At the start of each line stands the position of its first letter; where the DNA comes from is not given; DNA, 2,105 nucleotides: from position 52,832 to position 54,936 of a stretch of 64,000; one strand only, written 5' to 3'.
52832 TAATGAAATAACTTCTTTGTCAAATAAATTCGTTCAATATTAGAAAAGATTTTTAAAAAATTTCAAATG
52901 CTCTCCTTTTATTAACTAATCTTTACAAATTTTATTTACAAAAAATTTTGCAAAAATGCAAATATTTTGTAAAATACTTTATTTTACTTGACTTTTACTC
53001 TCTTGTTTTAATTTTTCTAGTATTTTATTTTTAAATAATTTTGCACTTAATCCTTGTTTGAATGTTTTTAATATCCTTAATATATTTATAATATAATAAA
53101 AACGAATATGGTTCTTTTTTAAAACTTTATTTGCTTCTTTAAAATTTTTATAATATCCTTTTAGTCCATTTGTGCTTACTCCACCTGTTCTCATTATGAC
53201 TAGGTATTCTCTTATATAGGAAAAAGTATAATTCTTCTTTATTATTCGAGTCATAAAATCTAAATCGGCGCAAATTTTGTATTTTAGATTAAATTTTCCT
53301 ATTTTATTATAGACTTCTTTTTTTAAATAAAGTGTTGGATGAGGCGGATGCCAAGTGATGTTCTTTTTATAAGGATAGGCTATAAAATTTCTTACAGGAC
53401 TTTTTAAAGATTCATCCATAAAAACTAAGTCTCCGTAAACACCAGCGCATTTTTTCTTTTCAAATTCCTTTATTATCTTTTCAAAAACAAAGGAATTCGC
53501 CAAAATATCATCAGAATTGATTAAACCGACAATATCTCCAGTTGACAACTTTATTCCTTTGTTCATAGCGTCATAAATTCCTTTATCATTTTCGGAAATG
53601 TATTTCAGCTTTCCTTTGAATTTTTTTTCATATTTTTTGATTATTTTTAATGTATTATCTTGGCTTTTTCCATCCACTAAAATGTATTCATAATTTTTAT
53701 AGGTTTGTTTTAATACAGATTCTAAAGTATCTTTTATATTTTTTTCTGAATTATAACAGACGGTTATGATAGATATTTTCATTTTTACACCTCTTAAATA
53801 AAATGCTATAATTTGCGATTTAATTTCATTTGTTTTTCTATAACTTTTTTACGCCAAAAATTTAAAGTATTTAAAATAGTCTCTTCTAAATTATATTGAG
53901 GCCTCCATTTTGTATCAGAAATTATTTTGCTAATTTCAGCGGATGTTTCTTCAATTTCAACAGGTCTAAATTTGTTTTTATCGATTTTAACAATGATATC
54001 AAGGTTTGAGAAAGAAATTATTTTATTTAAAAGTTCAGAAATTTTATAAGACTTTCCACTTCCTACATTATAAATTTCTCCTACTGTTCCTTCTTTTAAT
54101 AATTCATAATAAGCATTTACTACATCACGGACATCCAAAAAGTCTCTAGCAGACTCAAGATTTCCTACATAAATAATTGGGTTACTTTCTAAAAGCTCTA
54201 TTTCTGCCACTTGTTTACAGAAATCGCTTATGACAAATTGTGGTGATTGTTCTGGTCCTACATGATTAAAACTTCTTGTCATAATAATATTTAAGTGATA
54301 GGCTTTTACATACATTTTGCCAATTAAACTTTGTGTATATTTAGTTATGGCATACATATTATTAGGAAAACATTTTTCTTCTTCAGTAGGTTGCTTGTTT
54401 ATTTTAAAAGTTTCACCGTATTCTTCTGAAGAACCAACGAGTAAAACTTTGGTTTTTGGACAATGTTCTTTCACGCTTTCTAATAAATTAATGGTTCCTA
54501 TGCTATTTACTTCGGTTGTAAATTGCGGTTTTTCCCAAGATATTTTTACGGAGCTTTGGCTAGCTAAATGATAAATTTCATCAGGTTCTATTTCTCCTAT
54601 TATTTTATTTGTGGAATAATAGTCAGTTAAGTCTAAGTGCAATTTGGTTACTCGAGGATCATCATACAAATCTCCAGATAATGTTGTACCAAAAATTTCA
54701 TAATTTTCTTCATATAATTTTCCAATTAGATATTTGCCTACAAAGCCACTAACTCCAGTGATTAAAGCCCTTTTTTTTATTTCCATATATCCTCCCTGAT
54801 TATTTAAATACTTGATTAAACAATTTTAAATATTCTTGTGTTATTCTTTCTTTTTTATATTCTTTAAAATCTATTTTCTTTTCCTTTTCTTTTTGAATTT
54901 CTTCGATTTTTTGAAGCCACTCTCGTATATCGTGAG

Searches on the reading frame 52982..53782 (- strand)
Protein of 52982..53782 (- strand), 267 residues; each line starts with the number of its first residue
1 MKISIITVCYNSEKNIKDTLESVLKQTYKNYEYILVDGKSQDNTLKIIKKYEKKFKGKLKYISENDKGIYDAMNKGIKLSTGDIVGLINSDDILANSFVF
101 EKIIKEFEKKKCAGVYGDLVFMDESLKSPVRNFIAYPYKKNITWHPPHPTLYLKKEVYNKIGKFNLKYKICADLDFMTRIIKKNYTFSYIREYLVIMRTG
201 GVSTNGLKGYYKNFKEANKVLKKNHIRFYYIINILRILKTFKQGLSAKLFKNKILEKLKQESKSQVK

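Call 12: search_protein_families(library=pfam, proteins=[window:52982-53782:-], max_evalue=0.01)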
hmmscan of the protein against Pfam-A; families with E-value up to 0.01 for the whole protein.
window:52982-53782:- (267 aa): 3 families
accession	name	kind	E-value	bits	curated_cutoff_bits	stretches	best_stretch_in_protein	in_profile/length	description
PF00535.33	Glycos_transf_2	-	1.1e-30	107.2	23.3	1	4-131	1-127/168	Glycosyl transferase family 2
PF13641.12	Glyco_tranf_2_3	-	1.7e-11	45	27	1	3-117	3-121/230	Glycosyltransferase like family 2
PF10111.15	Glyco_tranf_2_2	-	8.3e-07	29.2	27.3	1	4-108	1-107/276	Glycosyltransferase like family 2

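Call 13: find_encoding_contigs(protein=window:52982-53782:-, flank=10000, max_places=10)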
Protein window:52982-53782:- (267 aa): 23 contigs read that carry it; 10 places shown.
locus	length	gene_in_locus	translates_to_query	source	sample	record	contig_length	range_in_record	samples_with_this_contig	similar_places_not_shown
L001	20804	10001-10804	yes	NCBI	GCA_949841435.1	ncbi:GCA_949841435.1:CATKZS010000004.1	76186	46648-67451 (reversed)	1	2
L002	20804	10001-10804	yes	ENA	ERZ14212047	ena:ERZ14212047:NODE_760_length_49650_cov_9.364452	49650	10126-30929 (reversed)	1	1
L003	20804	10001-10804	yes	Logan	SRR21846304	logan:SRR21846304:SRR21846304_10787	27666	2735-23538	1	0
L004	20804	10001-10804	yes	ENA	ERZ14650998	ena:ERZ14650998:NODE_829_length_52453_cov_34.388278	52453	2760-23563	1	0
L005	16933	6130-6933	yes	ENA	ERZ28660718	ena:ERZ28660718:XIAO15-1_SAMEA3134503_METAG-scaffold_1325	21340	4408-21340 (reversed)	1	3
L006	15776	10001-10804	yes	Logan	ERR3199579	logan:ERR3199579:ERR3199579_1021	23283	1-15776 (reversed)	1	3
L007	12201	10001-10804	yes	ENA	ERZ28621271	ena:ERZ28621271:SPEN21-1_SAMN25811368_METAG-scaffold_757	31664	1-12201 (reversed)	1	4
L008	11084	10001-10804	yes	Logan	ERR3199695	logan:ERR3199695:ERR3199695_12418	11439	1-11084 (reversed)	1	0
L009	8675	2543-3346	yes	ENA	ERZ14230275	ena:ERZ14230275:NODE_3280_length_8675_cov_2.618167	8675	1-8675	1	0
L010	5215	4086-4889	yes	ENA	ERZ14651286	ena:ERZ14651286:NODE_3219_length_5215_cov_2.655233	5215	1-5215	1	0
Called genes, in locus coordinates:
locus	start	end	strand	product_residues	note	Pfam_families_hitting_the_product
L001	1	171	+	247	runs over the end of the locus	PF00005:ABC_tran, PF13555:AAA_29 (weak)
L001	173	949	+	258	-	PF01061:ABC2_membrane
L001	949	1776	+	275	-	PF00535:Glycos_transf_2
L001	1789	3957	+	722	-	PF00534:Glycos_transf_1 (weak), PF13692:Glyco_trans_1_4, PF13524:Glyco_trans_1_2, PF00534:Glycos_transf_1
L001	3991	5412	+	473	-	PF09913:DUF2142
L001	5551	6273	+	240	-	PF00535:Glycos_transf_2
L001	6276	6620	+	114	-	PF10066:DUF2304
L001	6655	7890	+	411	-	PF01943:Polysacc_synt (weak)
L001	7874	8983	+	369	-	PF13439:Glyco_transf_4 (weak), PF20706:GT4-conflict (weak), PF00534:Glycos_transf_1, PF13692:Glyco_trans_1_4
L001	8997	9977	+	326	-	PF01370:Epimerase, PF02719:Polysacc_synt_2 (faint), PF04321:RmlD_sub_bind, PF16363:GDP_Man_Dehyd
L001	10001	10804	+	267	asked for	PF00535:Glycos_transf_2, PF10111:Glyco_tranf_2_2 (weak), PF13641:Glyco_tranf_2_3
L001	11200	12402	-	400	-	PF14657:Arm-DNA-bind_4, PF00589:Phage_integrase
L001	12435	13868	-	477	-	PF01076:Mob_Pre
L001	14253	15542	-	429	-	PF02920:Integrase_DNA, PF00589:Phage_integrase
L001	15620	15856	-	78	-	PF09035:Tn916-Xis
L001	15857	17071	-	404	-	-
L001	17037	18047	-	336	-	PF02407:Viral_Rep (weak)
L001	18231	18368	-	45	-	-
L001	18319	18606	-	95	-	-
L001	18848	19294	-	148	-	-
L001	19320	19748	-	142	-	-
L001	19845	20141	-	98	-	-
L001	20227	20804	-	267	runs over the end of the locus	-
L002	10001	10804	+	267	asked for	PF00535:Glycos_transf_2, PF10111:Glyco_tranf_2_2 (weak), PF13641:Glyco_tranf_2_3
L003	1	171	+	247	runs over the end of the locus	PF00005:ABC_tran, PF13555:AAA_29 (weak)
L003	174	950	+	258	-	PF01061:ABC2_membrane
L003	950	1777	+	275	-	PF00535:Glycos_transf_2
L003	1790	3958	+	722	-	PF00534:Glycos_transf_1 (weak), PF13692:Glyco_trans_1_4, PF13524:Glyco_trans_1_2, PF00534:Glycos_transf_1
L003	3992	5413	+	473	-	PF09913:DUF2142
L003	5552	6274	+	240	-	PF00535:Glycos_transf_2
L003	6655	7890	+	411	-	PF01943:Polysacc_synt (weak)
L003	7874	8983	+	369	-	PF13439:Glyco_transf_4 (weak), PF20706:GT4-conflict (weak), PF00534:Glycos_transf_1, PF13692:Glyco_trans_1_4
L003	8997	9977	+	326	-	PF01370:Epimerase, PF02719:Polysacc_synt_2 (faint), PF04321:RmlD_sub_bind, PF16363:GDP_Man_Dehyd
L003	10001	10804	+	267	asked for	PF00535:Glycos_transf_2, PF10111:Glyco_tranf_2_2 (weak), PF13641:Glyco_tranf_2_3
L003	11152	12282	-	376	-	PF14659:Phage_int_SAM_3, PF00589:Phage_integrase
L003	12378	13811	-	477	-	PF01076:Mob_Pre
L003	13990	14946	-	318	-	PF13481:AAA_25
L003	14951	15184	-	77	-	-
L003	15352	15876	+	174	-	PF12844:HTH_19, PF01381:HTH_3, PF13443:HTH_26, PF13560:HTH_31 (weak)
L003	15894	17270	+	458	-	PF13489:Methyltransf_23, PF08241:Methyltransf_11, PF08242:Methyltransf_12, PF13649:Methyltransf_25, PF13847:Methyltransf_31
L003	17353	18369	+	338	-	PF17761:DUF1016_N, PF06250:YhcG_C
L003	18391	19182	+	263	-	PF00459:Inositol_P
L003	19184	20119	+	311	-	PF00389:2-Hacid_dh, PF02826:2-Hacid_dh_C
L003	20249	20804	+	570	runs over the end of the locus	PF11398:DUF2813, PF13175:AAA_15, PF13476:AAA_23 (weak), PF13304:AAA_21 (faint), PF13175:AAA_15, PF20469:OLD-like_TOPRIM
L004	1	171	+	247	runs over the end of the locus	PF00005:ABC_tran, PF13555:AAA_29 (weak)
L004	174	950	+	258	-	PF01061:ABC2_membrane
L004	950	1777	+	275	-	PF00535:Glycos_transf_2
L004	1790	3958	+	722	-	PF00534:Glycos_transf_1 (weak), PF13692:Glyco_trans_1_4, PF13524:Glyco_trans_1_2, PF00534:Glycos_transf_1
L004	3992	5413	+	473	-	PF09913:DUF2142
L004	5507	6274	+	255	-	PF00535:Glycos_transf_2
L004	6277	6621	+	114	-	PF10066:DUF2304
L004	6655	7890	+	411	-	PF01943:Polysacc_synt (weak)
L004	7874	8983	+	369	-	PF13439:Glyco_transf_4 (weak), PF20706:GT4-conflict (weak), PF00534:Glycos_transf_1, PF13692:Glyco_trans_1_4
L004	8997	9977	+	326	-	PF01370:Epimerase, PF02719:Polysacc_synt_2 (faint), PF04321:RmlD_sub_bind, PF16363:GDP_Man_Dehyd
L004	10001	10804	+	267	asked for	PF00535:Glycos_transf_2, PF10111:Glyco_tranf_2_2 (weak), PF13641:Glyco_tranf_2_3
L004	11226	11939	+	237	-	PF02146:SIR2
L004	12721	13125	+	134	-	-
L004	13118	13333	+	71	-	-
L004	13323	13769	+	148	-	-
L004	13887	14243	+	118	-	-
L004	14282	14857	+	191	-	-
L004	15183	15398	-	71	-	PF12844:HTH_19 (weak), PF13560:HTH_31 (weak), PF01381:HTH_3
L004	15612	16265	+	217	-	-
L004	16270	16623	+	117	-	-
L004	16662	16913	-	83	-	PF12844:HTH_19, PF01381:HTH_3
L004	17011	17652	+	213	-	-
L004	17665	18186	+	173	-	PF13240:Zn_Ribbon_1 (weak)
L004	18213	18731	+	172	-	PF12773:DZR (faint), PF13240:Zn_Ribbon_1 (weak)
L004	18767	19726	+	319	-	-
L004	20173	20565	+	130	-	-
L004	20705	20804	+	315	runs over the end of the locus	PF02899:Phage_int_SAM_1 (weak), PF13495:Phage_int_SAM_4, PF00589:Phage_integrase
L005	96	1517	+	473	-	PF09913:DUF2142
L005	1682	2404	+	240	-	PF00535:Glycos_transf_2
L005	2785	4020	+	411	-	PF01943:Polysacc_synt (weak)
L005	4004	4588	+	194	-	PF13439:Glyco_transf_4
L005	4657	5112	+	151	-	PF00534:Glycos_transf_1, PF13692:Glyco_trans_1_4, PF20706:GT4-conflict (weak)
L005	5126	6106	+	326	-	PF01370:Epimerase, PF02719:Polysacc_synt_2 (faint), PF04321:RmlD_sub_bind, PF16363:GDP_Man_Dehyd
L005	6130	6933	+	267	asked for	PF00535:Glycos_transf_2, PF10111:Glyco_tranf_2_2 (weak), PF13641:Glyco_tranf_2_3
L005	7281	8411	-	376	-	PF14659:Phage_int_SAM_3, PF00589:Phage_integrase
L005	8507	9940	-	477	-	PF01076:Mob_Pre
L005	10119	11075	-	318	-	PF13481:AAA_25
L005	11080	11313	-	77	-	-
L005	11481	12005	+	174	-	PF12844:HTH_19, PF01381:HTH_3, PF13443:HTH_26, PF13560:HTH_31 (weak)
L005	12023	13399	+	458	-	PF13489:Methyltransf_23, PF08241:Methyltransf_11, PF08242:Methyltransf_12, PF13649:Methyltransf_25, PF13847:Methyltransf_31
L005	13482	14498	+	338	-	PF17761:DUF1016_N, PF06250:YhcG_C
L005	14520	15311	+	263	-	PF00459:Inositol_P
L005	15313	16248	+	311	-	PF00389:2-Hacid_dh, PF02826:2-Hacid_dh_C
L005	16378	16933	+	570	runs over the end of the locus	PF11398:DUF2813, PF13175:AAA_15, PF13476:AAA_23 (weak), PF13304:AAA_21 (faint), PF13175:AAA_15, PF20469:OLD-like_TOPRIM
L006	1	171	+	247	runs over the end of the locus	PF00005:ABC_tran, PF13555:AAA_29 (weak)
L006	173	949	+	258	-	PF01061:ABC2_membrane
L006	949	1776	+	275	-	PF00535:Glycos_transf_2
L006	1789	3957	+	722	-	PF00534:Glycos_transf_1 (weak), PF13692:Glyco_trans_1_4, PF13524:Glyco_trans_1_2, PF00534:Glycos_transf_1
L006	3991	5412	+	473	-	PF09913:DUF2142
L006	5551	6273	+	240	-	PF00535:Glycos_transf_2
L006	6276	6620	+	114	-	PF10066:DUF2304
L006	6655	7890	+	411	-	PF01943:Polysacc_synt (weak)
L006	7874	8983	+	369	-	PF13439:Glyco_transf_4 (weak), PF20706:GT4-conflict (weak), PF00534:Glycos_transf_1, PF13692:Glyco_trans_1_4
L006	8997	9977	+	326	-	PF01370:Epimerase, PF02719:Polysacc_synt_2 (faint), PF04321:RmlD_sub_bind, PF16363:GDP_Man_Dehyd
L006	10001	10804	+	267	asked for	PF00535:Glycos_transf_2, PF10111:Glyco_tranf_2_2 (weak), PF13641:Glyco_tranf_2_3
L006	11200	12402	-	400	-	PF14657:Arm-DNA-bind_4, PF00589:Phage_integrase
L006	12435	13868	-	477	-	PF01076:Mob_Pre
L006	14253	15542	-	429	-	PF02920:Integrase_DNA, PF00589:Phage_integrase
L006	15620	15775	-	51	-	?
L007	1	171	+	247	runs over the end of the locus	PF00005:ABC_tran, PF13555:AAA_29 (weak)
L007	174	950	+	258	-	PF01061:ABC2_membrane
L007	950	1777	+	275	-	PF00535:Glycos_transf_2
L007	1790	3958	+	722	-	PF00534:Glycos_transf_1 (weak), PF13692:Glyco_trans_1_4, PF13524:Glyco_trans_1_2, PF00534:Glycos_transf_1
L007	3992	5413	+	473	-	PF09913:DUF2142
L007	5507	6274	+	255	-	PF00535:Glycos_transf_2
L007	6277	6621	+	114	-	PF10066:DUF2304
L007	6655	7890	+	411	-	PF01943:Polysacc_synt (weak)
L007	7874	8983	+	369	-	PF20706:GT4-conflict (faint), PF13439:Glyco_transf_4 (weak), PF00534:Glycos_transf_1, PF13692:Glyco_trans_1_4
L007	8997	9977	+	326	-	PF01370:Epimerase, PF02719:Polysacc_synt_2 (faint), PF04321:RmlD_sub_bind, PF16363:GDP_Man_Dehyd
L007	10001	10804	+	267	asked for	PF00535:Glycos_transf_2, PF10111:Glyco_tranf_2_2 (weak), PF13641:Glyco_tranf_2_3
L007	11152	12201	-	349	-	?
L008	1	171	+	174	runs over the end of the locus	?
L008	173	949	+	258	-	PF01061:ABC2_membrane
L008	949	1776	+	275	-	PF00535:Glycos_transf_2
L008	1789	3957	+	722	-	PF00534:Glycos_transf_1 (weak), PF13692:Glyco_trans_1_4, PF13524:Glyco_trans_1_2, PF00534:Glycos_transf_1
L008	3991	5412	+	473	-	PF09913:DUF2142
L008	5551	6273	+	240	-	PF00535:Glycos_transf_2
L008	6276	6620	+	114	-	PF10066:DUF2304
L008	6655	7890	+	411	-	PF01943:Polysacc_synt (weak)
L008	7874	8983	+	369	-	PF13439:Glyco_transf_4 (weak), PF20706:GT4-conflict (weak), PF00534:Glycos_transf_1, PF13692:Glyco_trans_1_4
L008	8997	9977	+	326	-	PF01370:Epimerase, PF02719:Polysacc_synt_2 (faint), PF04321:RmlD_sub_bind, PF16363:GDP_Man_Dehyd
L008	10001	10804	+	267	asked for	PF00535:Glycos_transf_2, PF10111:Glyco_tranf_2_2 (weak), PF13641:Glyco_tranf_2_3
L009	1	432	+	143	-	?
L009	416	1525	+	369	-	PF13439:Glyco_transf_4 (weak), PF20706:GT4-conflict (weak), PF00534:Glycos_transf_1, PF13692:Glyco_trans_1_4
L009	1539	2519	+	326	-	PF01370:Epimerase, PF02719:Polysacc_synt_2 (faint), PF04321:RmlD_sub_bind, PF16363:GDP_Man_Dehyd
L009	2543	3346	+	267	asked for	PF00535:Glycos_transf_2, PF10111:Glyco_tranf_2_2 (weak), PF13641:Glyco_tranf_2_3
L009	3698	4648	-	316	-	PF00589:Phage_integrase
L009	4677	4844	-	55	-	-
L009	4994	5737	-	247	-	PF12770:CHAT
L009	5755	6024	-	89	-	-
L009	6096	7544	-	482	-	PF01076:Mob_Pre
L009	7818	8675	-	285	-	?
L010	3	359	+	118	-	?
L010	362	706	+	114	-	PF10066:DUF2304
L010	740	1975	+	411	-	PF01943:Polysacc_synt (weak)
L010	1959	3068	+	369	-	PF20706:GT4-conflict (faint), PF13439:Glyco_transf_4 (weak), PF00534:Glycos_transf_1, PF13692:Glyco_trans_1_4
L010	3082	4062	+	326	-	PF01370:Epimerase, PF02719:Polysacc_synt_2 (faint), PF04321:RmlD_sub_bind, PF16363:GDP_Man_Dehyd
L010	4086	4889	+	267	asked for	PF00535:Glycos_transf_2, PF10111:Glyco_tranf_2_2 (weak), PF13641:Glyco_tranf_2_3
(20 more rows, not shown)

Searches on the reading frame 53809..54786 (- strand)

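Call 12: search_protein_families(library=pfam, proteins=[window:53809-54786:-], max_evalue=0.01)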
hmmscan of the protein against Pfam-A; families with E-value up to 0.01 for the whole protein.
window:53809-54786:- (326 aa): 6 families
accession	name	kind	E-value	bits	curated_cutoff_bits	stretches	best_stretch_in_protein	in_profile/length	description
PF16363.11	GDP_Man_Dehyd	-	6.4e-66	223.5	27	1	8-304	1-329/332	GDP-mannose 4,6 dehydratase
PF01370.27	Epimerase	-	1e-48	166.3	20.9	1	7-242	1-240/240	NAD dependent epimerase/dehydratase family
PF04321.23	RmlD_sub_bind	-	1.8e-09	37.6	27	1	6-151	2-131/287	RmlD substrate binding domain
PF02719.21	Polysacc_synt_2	-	1.5e-06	28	20.2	0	140-264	133-251/293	Polysaccharide biosynthesis protein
PF07993.18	NAD_binding_4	-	0.0013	18.4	20.1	0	9-29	1-21/258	Male sterility protein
PF01073.25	3Beta_HSD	-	0.0017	17.9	22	1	8-120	1-116/280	3-beta hydroxysteroid dehydrogenase/isomerase family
